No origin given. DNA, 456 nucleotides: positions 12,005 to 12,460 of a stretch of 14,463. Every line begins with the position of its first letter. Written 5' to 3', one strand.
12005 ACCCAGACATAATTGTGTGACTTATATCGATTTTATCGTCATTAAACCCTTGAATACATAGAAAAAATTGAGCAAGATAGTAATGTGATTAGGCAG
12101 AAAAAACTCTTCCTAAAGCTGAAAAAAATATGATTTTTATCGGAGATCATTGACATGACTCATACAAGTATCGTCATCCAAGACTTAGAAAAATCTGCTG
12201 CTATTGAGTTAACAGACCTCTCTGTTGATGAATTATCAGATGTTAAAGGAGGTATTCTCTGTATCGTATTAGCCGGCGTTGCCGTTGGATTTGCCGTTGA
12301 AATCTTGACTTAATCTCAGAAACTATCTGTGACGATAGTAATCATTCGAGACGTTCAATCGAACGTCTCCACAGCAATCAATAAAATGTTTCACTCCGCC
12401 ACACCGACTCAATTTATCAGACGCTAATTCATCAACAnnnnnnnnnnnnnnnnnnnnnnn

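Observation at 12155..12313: Untracked 52-aa ORF with a textbook double-glycine leader: candidate exported bacteriocin-like peptide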

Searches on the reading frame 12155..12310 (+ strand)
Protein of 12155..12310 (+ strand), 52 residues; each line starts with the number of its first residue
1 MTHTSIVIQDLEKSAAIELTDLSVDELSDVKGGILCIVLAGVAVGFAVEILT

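Call 5: search_protein_families(library=ncbifam, proteins=[window:12155-12310:+], max_evalue=10)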
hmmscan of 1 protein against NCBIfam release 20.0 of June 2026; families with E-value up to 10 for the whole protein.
seq(52 aa): 1 family
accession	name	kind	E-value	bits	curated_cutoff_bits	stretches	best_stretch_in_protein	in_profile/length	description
TIGR03949.1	bact_IIb_cerein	subfamily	0.0049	16.6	21.5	1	22-47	4-29/45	class IIb bacteriocin, lactobin A/cerein 7B family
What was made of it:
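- On Class IIb bacteriocin, lactobin A/cerein 7B family (TIGR03949): 16.6 bits against a cut-off of 21.5, E = 0.005, residues 22-47 (call 5).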

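Call 6: search_protein_families(library=pfam, proteins=[window:12155-12310:+], max_evalue=10)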
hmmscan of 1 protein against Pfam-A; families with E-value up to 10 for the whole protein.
seq(52 aa): 1 family
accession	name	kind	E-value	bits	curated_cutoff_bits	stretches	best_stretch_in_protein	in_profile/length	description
PF10439.15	Bacteriocin_IIc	-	0.016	15.6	27.1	1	21-47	6-37/59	Bacteriocin class II with double-glycine leader peptide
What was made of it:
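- On Pfam Bacteriocin_IIc (PF10439): 15.6 bits against 27.1 (call 6).
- On NHLP / Nif11-type leader peptide families: No such NCBIfam or Pfam hit at E up to 10 (calls 5, 6).
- The peptide scores below the curated cut-offs of TIGR03949 (16.6 vs 21.5 bits) and PF10439 (15.6 vs 27.1 bits) (calls 5, 6).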

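Call 7: find_homologous_proteins(query=window:12155-12310:+, max_evalue=0.1)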
Query seq(52 aa) (52 aa): 2 proteins with E <= 0.1 among 2 candidates.
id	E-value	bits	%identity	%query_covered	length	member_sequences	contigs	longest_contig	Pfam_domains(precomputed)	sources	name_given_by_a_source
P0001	3.4e-23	96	100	100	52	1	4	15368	-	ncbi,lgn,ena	-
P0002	1.8e-16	76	77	100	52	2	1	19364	-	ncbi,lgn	-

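Call 10: find_encoding_contigs(protein=P0002, flank=10000)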
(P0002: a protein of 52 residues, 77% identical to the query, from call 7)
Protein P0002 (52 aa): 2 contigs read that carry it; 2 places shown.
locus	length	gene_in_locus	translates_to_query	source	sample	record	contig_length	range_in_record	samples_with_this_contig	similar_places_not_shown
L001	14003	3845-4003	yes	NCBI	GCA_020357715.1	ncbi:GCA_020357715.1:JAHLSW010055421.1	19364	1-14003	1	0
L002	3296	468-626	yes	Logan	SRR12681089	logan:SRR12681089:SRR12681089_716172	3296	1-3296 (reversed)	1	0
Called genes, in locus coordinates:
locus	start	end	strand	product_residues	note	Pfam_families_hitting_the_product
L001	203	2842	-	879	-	PF13529:Peptidase_C39_2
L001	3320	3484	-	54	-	-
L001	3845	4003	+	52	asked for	-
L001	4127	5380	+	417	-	-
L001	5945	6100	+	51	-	-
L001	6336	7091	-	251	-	PF13145:Rotamase_2 (faint), PF00639:Rotamase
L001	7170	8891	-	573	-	PF26002:Beta-barrel_AprE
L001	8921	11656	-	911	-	PF00027:cNMP_binding, PF03412:Peptidase_C39, PF00664:ABC_membrane, PF00005:ABC_tran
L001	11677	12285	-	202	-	PF13384:HTH_23 (weak), PF13551:HTH_29 (faint), PF13565:HTH_32, PF13592:HTH_33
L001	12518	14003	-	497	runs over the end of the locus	PF01554:MatE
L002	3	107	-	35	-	?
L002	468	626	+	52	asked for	-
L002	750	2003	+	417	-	-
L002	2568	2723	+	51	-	-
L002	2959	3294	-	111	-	?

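Call 11: find_encoding_contigs(protein=P0001, flank=10000)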
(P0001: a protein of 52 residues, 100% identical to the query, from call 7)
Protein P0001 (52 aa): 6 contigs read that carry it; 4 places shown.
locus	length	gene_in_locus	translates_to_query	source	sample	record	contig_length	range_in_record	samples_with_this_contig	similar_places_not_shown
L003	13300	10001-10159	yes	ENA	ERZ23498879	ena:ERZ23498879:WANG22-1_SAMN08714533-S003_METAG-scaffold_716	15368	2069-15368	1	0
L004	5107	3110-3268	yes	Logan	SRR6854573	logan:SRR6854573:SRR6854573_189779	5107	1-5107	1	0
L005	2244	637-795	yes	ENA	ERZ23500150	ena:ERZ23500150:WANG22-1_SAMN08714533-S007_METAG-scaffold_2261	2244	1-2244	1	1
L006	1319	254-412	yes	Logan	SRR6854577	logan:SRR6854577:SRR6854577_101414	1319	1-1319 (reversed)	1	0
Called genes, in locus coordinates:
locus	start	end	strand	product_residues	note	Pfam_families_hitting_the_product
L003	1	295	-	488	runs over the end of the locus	PF00875:DNA_photolyase, PF03441:FAD_binding_7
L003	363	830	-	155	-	PF27807:DNA_S_mod_dnd_assoc_4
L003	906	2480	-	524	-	-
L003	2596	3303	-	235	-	-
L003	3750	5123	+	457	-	PF03040:CemA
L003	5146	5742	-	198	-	PF09837:DUF2064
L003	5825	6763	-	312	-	PF00892:EamA, PF03151:TPT, PF00892:EamA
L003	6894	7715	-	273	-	PF05721:PhyH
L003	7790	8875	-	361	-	PF02423:OCD_Mu_crystall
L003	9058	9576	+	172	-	-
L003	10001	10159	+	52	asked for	-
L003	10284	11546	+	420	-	-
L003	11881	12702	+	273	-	-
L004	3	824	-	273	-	PF05721:PhyH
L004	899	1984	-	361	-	PF02423:OCD_Mu_crystall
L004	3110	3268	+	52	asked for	-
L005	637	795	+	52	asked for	-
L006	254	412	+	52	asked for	-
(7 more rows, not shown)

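Call 18: find_related_loci(query=A2, collection=genome_contigs, flank=10000)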
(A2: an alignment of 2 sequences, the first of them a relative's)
Query A2 (52 aa) in genome_contigs; peptide patterns used: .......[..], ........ (x = any residue, [..] = any of these).
86 stretches matched a pattern, but none encodes a relative of the query by tblastn (E <= 1e-3).
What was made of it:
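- Tried and rejected: A scan with the peptide alignment found no relative (call 18).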

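Call 20: search_protein_families(library=ncbifam, proteins=[L003:11881-12699:+, L001:5945-6097:+, L001:203-2842:-, L001:8921-11656:-], max_evalue=0.01)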
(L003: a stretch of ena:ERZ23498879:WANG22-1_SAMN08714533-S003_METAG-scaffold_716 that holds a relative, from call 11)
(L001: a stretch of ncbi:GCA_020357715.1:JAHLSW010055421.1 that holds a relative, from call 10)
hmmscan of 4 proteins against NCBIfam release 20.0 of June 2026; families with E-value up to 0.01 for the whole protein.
L003:11881-12699:+ (273 aa): 0 families

L001:5945-6097:+ (51 aa): 0 families

L001:203-2842:- (879 aa): 0 families

L001:8921-11656:- (911 aa): 192 families (the best 25 are shown)
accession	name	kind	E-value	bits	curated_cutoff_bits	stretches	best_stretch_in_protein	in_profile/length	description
TIGR01846.1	type_I_sec_HlyB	subfamily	5.3e-196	653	725.55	1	212-907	3-693/694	type I secretion system permease/ATPase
TIGR03796.1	NHLM_micro_ABC1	equivalog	1.2e-173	579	853.3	1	199-902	3-708/710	NHLP family bacteriocin export ABC transporter peptidase/permease/ATPase subunit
TIGR03375.1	type_I_sec_LssB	subfamily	4.5e-152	507.8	693.1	1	212-895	5-691/696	type I secretion system permease/ATPase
TIGR01193.1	bacteriocin_ABC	subfamily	1.2e-149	500.1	523.85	1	206-903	4-706/708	peptide cleavage/export ABC transporter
TIGR00958.1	3a01208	subfamily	7.3e-125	417.9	874.6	1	315-902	125-710/711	antigen peptide transporter 2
TIGR02203.1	MsbA_lipidA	equivalog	2e-124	416.2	602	1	347-907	11-570/572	lipid A export permease/ATP-binding protein MsbA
TIGR03797.1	NHLM_micro_ABC2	equivalog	6.8e-124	414.8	709.4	1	242-907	31-686/686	NHLP bacteriocin export ABC transporter permease/ATPase subunit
TIGR02204.1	MsbA_rel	hypoth_equivalog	8e-121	404.5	780.4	1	343-906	11-575/576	ABC transporter, permease/ATP-binding protein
NF052233.1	CphA_assoc_ABC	equivalog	2.6e-108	363.4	880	1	337-907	171-744/766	cyanophycin metabolism-associated ABC transporter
NF008381.0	PRK11176.1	equivalog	7.1e-105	351.6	867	1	334-907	9-580/582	lipid A ABC transporter ATP-binding protein/permease MsbA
NF045513.1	HepA_fam_ABC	equivalog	7.7e-105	351.6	725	1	396-906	101-609/610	heterocyst formation ABC transporter subunit HepA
NF010178.0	PRK13657.1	equivalog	5.1e-99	332.3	733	1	341-906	10-570/588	glucan ABC transporter ATP-binding protein/ permease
TIGR01842.1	type_I_sec_PrtD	subfamily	5.5e-97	325.5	510.15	1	351-895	7-543/544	type I secretion system permease/ATPase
NF008055.0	PRK10789.1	equivalog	7.9e-84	282.2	845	1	358-909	24-575/590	SmdA family multidrug ABC transporter permease/ATP-binding protein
NF008056.1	PRK10790.1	equivalog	2.7e-81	273.9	746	1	367-907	40-576/584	SmdB family multidrug efflux ABC transporter permease/ATP-binding protein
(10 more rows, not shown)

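Call 22: search_protein_representatives(alignment_id=A2)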
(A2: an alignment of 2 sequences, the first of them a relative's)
Query: 2 sequences, 52 profile positions. Proteins with E-value up to 0.001 (for the whole library): 4; up to 1e-10: 1; up to 1e-30: 1. The best 4 are listed.
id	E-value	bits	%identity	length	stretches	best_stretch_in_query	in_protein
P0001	1.6e-31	124.0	-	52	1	1-52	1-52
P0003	2.9e-09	52.7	-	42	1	1-39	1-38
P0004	9.9e-05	38.2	-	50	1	5-39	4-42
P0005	2.0e-04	37.3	-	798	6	20-45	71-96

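Call 24: find_encoding_contigs(protein=P0003, flank=10000)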
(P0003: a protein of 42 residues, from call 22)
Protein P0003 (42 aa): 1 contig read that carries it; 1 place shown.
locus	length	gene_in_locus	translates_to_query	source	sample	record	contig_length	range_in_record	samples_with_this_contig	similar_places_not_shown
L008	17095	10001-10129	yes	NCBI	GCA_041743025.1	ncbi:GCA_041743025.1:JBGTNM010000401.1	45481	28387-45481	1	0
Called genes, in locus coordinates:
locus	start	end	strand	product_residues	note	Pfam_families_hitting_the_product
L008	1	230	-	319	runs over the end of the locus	PF00753:Lactamase_B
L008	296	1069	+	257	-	PF12679:ABC2_membrane_2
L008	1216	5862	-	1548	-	PF00310:GATase_2, PF04898:Glu_syn_central, PF01645:Glu_synthase, PF01493:GXGXG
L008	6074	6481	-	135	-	PF07291:MauE (weak), PF07681:DoxX, PF02077:SURF4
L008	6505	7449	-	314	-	PF04055:Radical_SAM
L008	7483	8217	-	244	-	PF00639:Rotamase (weak)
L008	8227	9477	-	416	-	-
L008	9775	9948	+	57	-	-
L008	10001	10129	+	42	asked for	-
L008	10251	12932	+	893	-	PF00027:cNMP_binding (weak), PF03412:Peptidase_C39, PF13529:Peptidase_C39_2 (weak), PF00664:ABC_membrane, PF02463:SMC_N (faint), PF00005:ABC_tran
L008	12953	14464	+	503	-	PF25919:BSH_CusB (faint), PF00364:Biotin_lipoyl (faint), PF25917:BSH_RND (weak), PF25973:BSH_CzcB (faint), PF26002:Beta-barrel_AprE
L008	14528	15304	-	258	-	PF13483:Lactamase_B_3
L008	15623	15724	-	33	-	-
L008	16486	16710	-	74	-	PF13384:HTH_23 (weak)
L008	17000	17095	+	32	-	?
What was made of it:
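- On Double-glycine-leader substrates of C39-peptidase ABC exporters (PCAT/AMS substrates): Relatives have one adjacent (calls 10, 24).
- Relatives are physically linked to PCAT genes (calls 10, 24).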

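Call 25: find_encoding_contigs(protein=P0004, flank=10000)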
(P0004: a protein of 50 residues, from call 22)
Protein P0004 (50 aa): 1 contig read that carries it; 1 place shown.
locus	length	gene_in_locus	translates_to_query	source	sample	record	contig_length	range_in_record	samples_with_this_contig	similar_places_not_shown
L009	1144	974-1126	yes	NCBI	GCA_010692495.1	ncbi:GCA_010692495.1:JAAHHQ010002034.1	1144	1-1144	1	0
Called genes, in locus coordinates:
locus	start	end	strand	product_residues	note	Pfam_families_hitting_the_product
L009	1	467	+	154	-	PF05128:DUF697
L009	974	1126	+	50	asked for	-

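Call 29: find_homologous_proteins(query=A4, max_evalue=0.01)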
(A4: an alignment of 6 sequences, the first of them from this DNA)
Query A4 (6 sequences) (52 aa, profile of the alignment): 7 proteins with E <= 0.01 among 63 candidates.
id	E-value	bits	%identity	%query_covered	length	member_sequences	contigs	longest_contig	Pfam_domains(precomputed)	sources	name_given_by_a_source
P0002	1.5e-23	100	77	100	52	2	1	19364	-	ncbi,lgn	-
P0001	2.0e-22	96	100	100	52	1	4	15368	-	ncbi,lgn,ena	-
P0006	6.3e-17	79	-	-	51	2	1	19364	-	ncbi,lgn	-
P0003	8.8e-16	75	59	75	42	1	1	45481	-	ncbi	-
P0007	4.7e-15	73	31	92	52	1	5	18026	-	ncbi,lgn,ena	-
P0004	1.9e-14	71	53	58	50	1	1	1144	-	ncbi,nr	ncbi:MAG: hypothetical protein F6K56_45400 [Moorea sp. SIO3G5]|nr:hypothetical protein [Moorena sp. 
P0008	9.8e-14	69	47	65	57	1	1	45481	-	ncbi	-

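Call 32: find_encoding_contigs(protein=P0007, flank=10000)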
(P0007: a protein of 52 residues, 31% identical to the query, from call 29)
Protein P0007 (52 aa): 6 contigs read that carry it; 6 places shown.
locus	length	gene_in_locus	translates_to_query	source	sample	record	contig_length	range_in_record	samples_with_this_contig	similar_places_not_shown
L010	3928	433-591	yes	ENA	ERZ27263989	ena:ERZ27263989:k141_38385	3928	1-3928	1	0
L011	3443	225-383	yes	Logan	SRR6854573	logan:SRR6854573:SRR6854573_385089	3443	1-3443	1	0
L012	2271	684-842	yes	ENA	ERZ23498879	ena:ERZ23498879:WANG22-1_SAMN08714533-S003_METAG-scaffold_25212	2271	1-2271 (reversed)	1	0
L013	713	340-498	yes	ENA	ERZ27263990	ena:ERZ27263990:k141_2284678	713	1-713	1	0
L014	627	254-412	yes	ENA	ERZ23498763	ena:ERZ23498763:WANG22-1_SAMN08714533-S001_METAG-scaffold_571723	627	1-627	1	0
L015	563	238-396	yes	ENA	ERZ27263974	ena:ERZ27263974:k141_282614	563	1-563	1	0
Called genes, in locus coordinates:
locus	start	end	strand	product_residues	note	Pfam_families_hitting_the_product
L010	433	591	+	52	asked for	-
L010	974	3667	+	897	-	-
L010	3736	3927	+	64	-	?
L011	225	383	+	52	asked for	-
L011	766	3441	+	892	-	?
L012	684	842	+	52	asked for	-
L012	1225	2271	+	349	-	?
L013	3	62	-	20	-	?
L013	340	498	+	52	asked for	-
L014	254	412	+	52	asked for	-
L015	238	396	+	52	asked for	-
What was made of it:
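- On Class IIb bacteriocin, lactobin A/cerein 7B family (TIGR03949): The second peptide, P0007, is on another contig (call 32).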

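Call 33: search_protein_families(library=pfam, proteins=[L010:974-3664:+, L001:203-2842:-, L003:11881-12699:+, L010:3736-3927:+], max_evalue=0.01)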
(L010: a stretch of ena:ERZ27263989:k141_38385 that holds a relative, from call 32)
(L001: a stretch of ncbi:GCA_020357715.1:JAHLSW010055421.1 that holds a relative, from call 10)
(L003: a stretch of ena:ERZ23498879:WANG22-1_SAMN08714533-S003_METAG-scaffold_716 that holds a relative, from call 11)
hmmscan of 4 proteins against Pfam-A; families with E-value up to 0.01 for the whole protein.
L010:974-3664:+ (897 aa): 0 families

L001:203-2842:- (879 aa): 3 families
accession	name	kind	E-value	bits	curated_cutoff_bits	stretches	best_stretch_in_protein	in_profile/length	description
PF13529.12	Peptidase_C39_2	-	1.3e-17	65.2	24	1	716-840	1-143/143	Peptidase_C39 like family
PF12385.14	Peptidase_C70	-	6.4e-05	23.3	19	1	716-842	5-126/141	Papain-like cysteine protease AvrRpt2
PF01640.23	Peptidase_C10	-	0.0017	19.1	26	1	765-841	100-185/194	Peptidase C10 family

L003:11881-12699:+ (273 aa): 0 families

L010:3736-3927:+ (64 aa): 0 families

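Call 39: find_homologous_proteins(query=L001:8921-11653:-, max_evalue=1e-50)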
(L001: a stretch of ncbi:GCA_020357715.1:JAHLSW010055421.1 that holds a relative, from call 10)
Query L001:8921-11653:- (910 aa): 2493 proteins with E <= 1e-50 among 8000 candidates; the best 120 are listed.
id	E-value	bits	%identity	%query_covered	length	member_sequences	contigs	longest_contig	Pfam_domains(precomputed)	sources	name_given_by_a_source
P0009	0.0e+0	2030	100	100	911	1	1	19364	PF00005.34,PF03412.22,PF00027.36,PF00664.29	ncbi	-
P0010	0.0e+0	1792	88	100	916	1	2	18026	PF00005.34,PF03412.22,PF02463.26,PF00027.36,PF00664.29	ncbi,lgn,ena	-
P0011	0.0e+0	1766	87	100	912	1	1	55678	PF00005.34,PF03412.22,PF02463.26,PF00027.36,PF00664.29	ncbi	-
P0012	0.0e+0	1626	79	100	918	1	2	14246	PF00005.34,PF03412.22,PF00027.36,PF00664.29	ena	-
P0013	0.0e+0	1623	80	100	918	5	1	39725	PF00005.34,PF03412.22,PF00027.36,PF00664.29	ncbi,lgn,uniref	ncbi:peptidase domain-containing ABC transporter [Dapis sp. BLCC M126]|uniref:peptidase domain-conta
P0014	0.0e+0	1619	79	100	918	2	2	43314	PF00005.34,PF03412.22,PF00027.36,PF00664.29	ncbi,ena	-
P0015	0.0e+0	1614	79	100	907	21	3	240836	PF00005.34,PF03412.22,PF00027.36,PF00664.29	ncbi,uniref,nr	ncbi:MAG: ATP-binding cassette domain-containing protein [Okeania sp. SIO2G4]|uniref:peptidase domai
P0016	0.0e+0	1604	78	100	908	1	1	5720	PF00005.34,PF03412.22,PF00027.36,PF00664.29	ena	-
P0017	0.0e+0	1604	78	100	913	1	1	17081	PF00005.34,PF03412.22,PF00027.36,PF00664.29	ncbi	-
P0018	0.0e+0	1598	78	100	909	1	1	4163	PF00005.34,PF03412.22,PF00027.36,PF00664.29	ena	-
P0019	0.0e+0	1598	78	100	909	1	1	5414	PF00005.34,PF03412.22,PF00027.36,PF00664.29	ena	-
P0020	0.0e+0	1595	78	100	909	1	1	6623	PF00005.34,PF03412.22,PF00027.36,PF00664.29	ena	-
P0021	0.0e+0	1595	78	100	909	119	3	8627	PF00005.34,PF03412.22,PF00027.36,PF00664.29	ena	-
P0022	0.0e+0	1595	78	100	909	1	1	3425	PF00005.34,PF03412.22,PF00027.36,PF00664.29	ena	-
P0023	0.0e+0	1595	78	100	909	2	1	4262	PF00005.34,PF03412.22,PF00027.36,PF00664.29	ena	-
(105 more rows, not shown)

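Call 41: find_encoding_contigs(protein=P0010, flank=10000)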
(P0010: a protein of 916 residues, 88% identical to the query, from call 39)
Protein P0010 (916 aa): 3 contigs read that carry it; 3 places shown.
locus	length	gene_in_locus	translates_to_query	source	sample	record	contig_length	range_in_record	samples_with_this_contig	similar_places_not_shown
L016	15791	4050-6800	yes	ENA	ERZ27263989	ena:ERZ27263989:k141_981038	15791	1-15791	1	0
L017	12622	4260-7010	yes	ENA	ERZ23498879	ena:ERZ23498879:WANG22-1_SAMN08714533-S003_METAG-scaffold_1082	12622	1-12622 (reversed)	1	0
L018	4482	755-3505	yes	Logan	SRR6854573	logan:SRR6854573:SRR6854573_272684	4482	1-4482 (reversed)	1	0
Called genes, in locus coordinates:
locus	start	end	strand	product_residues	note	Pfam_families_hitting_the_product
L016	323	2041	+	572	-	PF07244:POTRA (weak), PF08479:POTRA_2, PF03865:ShlB, PF01103:Omp85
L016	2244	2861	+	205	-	-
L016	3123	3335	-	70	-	-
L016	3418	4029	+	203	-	PF08281:Sigma70_r4_2 (faint), PF13384:HTH_23, PF13518:HTH_28 (weak), PF13551:HTH_29, PF13565:HTH_32, PF13592:HTH_33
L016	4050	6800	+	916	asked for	PF00027:cNMP_binding, PF03412:Peptidase_C39, PF00664:ABC_membrane, PF00005:ABC_tran, PF02463:SMC_N (faint)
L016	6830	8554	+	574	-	PF26002:Beta-barrel_AprE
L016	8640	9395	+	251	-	PF00639:Rotamase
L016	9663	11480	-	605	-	-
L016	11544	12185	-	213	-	-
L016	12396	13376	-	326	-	PF01385:OrfB_IS605, PF07282:Cas12f1-like_TNB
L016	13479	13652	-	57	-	-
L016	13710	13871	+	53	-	-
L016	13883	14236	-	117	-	-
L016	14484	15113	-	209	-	PF13646:HEAT_2 (weak), PF03130:HEAT_PBS (faint), PF13646:HEAT_2 (weak)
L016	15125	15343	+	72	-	-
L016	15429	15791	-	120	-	?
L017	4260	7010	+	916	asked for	PF00027:cNMP_binding, PF03412:Peptidase_C39, PF00664:ABC_membrane, PF00005:ABC_tran, PF02463:SMC_N (faint)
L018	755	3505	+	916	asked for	PF00027:cNMP_binding, PF03412:Peptidase_C39, PF00664:ABC_membrane, PF00005:ABC_tran, PF02463:SMC_N (faint)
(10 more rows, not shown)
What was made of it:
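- The orthologous cassette (P0010, 88% identical to the L001 exporter) is on contigs from the same assemblies as the window, ERZ23498879 and SRR6854573 (calls 11, 39, 41). The exporter cassette and the second peptide are also intact (calls 32, 41).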
